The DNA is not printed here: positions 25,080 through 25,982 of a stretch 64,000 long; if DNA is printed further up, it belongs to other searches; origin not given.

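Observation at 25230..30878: Orphan three-gene locus: HEAT-ADP-ribosylglycohydrolase, 1091-aa protein with nucleosidase-like C-terminus, and a coupled 200-aa protein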

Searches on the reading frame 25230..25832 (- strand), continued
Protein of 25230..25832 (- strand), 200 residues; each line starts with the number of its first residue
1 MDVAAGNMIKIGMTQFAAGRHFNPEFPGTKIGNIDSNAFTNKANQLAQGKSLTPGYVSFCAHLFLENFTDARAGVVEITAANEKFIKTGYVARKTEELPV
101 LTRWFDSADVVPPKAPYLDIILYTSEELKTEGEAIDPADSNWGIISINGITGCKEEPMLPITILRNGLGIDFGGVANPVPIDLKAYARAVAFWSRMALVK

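Call 105: search_protein_families(library=pfam, proteins=[L035:9553-10635:+, L042:5322-5684:+, L041:6505-7245:+, L024:3614-5425:+, L033:6974-7441:+, L041:7269-8339:+, L028:2238-3983:+, L038:1753-2334:+, L042:1296-2219:+, L035:8392-8784:+], max_evalue=0.001)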
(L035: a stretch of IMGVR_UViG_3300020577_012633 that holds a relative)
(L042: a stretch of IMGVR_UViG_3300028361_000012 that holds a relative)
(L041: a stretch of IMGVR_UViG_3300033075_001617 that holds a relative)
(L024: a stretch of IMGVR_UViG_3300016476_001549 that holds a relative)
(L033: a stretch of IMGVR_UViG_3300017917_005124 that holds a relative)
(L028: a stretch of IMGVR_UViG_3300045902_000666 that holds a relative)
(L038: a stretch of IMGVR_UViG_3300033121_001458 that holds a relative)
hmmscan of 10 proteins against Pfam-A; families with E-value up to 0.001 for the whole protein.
L035:9553-10635:+ (361 aa): 1 family
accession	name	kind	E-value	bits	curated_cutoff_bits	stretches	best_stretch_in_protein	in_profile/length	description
PF09414.15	RNA_ligase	-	5.7e-23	82.3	27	1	185-337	1-171/171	RNA ligase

L042:5322-5684:+ (121 aa): 0 families

L041:6505-7245:+ (247 aa): 0 families

L024:3614-5425:+ (604 aa): 1 family
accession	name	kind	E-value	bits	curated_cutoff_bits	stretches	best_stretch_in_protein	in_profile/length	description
PF00691.25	OmpA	-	2.3e-19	70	27.2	1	501-596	2-98/98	OmpA family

L033:6974-7441:+ (156 aa): 0 families

L041:7269-8339:+ (357 aa): 0 families

L028:2238-3983:+ (582 aa): 0 families

L038:1753-2334:+ (194 aa): 0 families

L042:1296-2219:+ (308 aa): 0 families

L035:8392-8784:+ (131 aa): 0 families

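Call 118: search_protein_families(library=phrogs, proteins=[window:25230-25832:-], max_evalue=0.001)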
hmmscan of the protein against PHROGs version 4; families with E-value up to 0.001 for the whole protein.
window:25230-25832:- (200 aa): 0 families
